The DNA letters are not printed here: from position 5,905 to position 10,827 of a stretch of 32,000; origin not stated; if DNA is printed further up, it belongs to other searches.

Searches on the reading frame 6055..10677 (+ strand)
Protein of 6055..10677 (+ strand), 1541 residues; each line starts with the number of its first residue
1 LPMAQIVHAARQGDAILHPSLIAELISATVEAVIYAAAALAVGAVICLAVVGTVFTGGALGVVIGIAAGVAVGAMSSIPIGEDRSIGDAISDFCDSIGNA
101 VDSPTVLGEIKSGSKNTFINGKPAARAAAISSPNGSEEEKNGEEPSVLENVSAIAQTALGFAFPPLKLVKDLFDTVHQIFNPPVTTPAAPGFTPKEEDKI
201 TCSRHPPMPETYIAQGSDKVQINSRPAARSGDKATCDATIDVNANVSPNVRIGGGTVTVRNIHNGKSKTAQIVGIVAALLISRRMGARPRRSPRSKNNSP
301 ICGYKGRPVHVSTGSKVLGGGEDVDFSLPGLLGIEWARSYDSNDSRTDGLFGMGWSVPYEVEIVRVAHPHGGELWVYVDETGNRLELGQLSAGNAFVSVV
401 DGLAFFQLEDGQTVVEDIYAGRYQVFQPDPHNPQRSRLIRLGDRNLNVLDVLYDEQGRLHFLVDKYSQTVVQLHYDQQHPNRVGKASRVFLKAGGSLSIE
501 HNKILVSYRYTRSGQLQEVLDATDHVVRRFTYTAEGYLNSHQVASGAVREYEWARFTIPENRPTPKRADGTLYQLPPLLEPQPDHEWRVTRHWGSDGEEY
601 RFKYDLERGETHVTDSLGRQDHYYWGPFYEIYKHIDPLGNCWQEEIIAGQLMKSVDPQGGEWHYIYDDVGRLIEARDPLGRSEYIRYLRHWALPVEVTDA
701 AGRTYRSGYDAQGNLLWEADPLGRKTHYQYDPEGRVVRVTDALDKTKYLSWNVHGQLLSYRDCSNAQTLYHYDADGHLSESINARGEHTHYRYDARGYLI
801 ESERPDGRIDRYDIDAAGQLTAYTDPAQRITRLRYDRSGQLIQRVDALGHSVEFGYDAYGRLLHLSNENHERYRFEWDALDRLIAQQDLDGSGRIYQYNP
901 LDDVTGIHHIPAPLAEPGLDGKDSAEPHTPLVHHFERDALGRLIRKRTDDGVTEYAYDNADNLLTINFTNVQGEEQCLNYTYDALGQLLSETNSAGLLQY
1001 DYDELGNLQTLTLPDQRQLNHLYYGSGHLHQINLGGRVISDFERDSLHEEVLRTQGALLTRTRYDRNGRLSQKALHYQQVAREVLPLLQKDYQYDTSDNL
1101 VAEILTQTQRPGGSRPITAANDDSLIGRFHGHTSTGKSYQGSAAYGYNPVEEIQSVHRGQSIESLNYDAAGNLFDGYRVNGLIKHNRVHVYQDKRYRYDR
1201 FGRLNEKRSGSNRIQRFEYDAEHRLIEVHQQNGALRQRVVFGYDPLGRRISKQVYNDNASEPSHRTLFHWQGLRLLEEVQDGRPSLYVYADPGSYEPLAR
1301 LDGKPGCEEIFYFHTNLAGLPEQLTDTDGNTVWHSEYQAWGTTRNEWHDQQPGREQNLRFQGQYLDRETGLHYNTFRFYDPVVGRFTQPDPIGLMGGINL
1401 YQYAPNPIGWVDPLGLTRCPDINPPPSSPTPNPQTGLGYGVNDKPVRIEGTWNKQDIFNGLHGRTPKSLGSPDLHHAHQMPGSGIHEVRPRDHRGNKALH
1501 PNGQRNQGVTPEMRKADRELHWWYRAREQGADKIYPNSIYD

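Call 71: search_protein_families(library=pfam, proteins=[window:6055-10677:+], max_evalue=0.00001)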
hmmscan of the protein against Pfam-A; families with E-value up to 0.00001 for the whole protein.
window:6055-10677:+ (1541 aa): 4 families
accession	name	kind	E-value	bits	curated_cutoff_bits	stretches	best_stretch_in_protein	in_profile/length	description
PF05593.20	RHS_repeat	-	7e-68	224.3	22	6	815-849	2-36/38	RHS Repeat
PF20148.4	DUF6531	-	1.7e-16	60.8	24.1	1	306-385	1-72/74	Domain of unknown function (DUF6531)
PF03527.20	RHS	-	6.2e-14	52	27.9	1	1310-1347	1-38/38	RHS protein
PF05488.18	PAAR_motif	-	9.2e-14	51.9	27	1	197-240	29-68/70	PAAR motif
